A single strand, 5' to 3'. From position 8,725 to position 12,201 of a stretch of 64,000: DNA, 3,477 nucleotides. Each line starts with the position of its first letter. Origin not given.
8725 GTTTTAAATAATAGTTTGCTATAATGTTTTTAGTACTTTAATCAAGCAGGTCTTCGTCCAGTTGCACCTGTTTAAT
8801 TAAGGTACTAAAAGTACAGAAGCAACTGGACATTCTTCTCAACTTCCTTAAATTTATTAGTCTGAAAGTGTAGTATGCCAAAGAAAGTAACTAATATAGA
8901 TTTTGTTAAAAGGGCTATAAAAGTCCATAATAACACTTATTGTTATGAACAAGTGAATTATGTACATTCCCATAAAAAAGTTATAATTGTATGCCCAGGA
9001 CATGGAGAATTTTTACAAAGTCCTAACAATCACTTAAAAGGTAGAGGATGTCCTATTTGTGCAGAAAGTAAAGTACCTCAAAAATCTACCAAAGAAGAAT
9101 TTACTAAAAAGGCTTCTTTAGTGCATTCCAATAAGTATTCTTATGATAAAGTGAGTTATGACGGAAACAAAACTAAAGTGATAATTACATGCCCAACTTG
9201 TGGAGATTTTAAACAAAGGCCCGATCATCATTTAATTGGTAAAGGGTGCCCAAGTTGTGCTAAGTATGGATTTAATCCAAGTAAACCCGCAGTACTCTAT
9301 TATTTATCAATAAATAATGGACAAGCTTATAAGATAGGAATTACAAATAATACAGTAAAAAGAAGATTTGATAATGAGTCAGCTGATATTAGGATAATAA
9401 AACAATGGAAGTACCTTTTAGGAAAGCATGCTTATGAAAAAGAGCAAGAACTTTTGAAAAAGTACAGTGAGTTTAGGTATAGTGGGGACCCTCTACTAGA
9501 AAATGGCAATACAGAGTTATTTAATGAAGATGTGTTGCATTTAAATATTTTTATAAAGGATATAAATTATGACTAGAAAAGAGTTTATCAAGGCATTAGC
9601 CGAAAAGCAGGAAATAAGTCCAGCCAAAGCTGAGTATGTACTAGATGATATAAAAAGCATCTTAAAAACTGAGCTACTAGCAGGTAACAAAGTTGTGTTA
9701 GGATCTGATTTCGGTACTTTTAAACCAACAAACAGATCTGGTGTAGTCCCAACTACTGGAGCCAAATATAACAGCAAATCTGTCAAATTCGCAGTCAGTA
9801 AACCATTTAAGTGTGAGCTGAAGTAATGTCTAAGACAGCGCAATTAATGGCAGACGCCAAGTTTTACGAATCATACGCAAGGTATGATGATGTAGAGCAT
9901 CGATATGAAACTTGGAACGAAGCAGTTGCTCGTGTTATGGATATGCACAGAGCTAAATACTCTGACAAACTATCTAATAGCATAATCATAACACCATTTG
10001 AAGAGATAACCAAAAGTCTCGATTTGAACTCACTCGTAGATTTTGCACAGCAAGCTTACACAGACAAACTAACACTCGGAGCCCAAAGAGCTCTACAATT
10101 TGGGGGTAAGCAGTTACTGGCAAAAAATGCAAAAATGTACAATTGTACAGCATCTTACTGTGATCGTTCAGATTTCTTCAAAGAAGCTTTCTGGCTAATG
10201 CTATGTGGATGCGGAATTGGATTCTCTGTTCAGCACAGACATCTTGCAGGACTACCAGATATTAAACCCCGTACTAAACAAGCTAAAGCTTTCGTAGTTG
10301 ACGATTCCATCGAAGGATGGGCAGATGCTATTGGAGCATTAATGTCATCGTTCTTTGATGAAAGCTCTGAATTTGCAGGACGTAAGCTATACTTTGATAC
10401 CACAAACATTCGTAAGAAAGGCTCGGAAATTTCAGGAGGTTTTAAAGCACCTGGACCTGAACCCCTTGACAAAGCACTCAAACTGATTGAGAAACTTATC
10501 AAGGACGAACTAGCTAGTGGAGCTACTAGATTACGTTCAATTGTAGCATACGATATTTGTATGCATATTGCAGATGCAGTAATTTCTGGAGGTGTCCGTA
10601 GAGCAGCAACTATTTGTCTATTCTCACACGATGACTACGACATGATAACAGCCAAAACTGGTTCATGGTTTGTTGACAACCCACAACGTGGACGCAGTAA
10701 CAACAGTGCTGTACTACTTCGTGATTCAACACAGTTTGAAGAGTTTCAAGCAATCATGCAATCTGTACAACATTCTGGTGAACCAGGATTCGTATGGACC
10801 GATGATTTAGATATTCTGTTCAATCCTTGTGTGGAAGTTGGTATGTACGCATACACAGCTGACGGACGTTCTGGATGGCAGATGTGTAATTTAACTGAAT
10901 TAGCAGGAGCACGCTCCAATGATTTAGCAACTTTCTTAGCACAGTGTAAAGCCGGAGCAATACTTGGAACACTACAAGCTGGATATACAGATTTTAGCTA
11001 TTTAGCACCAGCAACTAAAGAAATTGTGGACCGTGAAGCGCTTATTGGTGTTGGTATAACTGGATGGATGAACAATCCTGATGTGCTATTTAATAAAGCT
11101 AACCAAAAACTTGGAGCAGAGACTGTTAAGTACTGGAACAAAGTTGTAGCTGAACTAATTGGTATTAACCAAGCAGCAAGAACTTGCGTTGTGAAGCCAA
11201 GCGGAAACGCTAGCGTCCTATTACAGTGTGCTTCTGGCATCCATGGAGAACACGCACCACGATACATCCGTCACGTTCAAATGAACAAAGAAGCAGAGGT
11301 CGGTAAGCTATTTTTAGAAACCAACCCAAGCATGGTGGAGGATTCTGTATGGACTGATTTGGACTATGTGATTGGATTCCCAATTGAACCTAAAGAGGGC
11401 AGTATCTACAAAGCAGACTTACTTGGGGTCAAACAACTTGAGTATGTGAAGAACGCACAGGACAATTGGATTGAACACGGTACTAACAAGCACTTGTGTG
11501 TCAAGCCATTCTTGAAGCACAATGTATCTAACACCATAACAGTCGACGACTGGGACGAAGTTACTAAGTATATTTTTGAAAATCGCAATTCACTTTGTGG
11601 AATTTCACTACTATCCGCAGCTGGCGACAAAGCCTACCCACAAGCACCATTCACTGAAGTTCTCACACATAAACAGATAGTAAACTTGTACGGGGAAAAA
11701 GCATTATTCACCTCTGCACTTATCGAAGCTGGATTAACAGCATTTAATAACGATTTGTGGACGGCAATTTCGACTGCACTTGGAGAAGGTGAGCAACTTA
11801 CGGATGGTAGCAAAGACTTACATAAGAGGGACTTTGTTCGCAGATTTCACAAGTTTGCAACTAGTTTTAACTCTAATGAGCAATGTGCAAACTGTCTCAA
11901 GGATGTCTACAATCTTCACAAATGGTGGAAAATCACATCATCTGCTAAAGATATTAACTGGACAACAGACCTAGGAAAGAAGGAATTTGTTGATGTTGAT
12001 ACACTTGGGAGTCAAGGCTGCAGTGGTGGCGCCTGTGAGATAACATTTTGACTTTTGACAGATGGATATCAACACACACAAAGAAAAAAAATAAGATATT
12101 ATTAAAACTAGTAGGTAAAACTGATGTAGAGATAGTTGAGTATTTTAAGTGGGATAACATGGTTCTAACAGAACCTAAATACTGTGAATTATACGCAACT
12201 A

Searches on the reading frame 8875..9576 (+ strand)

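Call 42: search_protein_families(library=pfam, proteins=[window:8875-9576:+], max_evalue=0.01)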
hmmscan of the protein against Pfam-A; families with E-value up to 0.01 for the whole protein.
window:8875-9576:+ (233 aa): 5 families
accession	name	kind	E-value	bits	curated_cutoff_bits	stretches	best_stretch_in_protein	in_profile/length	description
PF14311.12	DUF4379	-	5.5e-10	39.7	24.5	2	88-130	13-55/56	Probable Treble clef zinc finger domain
PF10544.15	T5orf172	-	7.7e-05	23.6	20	1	142-220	4-90/101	T5orf172 domain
PF13455.12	MUG113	-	0.00072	20.5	22.3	1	152-217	1-60/73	Meiotically up-regulated gene 113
PF05265.19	DUF723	-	0.00076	19.8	20.9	0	92-129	21-60/60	Protein of unknown function (DUF723)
PF21817.3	CapR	-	0.0015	19.1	24.2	0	94-129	23-67/67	CapR homology domain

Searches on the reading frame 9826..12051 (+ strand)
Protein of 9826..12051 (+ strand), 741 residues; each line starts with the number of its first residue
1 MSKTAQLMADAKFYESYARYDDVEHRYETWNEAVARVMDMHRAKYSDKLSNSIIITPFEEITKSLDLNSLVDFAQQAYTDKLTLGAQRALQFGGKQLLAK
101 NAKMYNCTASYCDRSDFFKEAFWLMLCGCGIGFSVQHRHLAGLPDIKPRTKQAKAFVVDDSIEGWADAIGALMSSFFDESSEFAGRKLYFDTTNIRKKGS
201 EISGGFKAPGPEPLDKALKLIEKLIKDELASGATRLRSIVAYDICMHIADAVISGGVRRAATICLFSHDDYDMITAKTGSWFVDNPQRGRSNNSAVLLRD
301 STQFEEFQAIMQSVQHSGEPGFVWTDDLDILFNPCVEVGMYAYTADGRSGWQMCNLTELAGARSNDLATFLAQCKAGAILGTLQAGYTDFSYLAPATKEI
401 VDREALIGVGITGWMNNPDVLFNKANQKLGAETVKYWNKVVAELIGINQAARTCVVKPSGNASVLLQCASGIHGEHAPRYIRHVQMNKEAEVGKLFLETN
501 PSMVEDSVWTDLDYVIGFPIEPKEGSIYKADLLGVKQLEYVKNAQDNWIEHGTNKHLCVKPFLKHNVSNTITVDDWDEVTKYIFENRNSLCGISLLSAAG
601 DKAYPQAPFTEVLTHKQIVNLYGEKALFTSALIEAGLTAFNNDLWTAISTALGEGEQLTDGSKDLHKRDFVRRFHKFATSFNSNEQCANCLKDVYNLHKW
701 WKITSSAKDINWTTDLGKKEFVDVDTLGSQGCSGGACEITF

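Call 42: search_protein_families(library=pfam, proteins=[window:9826-12051:+], max_evalue=0.01)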
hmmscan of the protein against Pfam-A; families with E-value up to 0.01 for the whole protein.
window:9826-12051:+ (741 aa): 1 family
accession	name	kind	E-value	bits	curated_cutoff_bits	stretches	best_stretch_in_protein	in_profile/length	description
PF21995.1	RNR-II_ins_dom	-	2.2e-09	37.9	27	1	151-224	32-106/107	B12-dependent ribonucleotide reductase, insertion domain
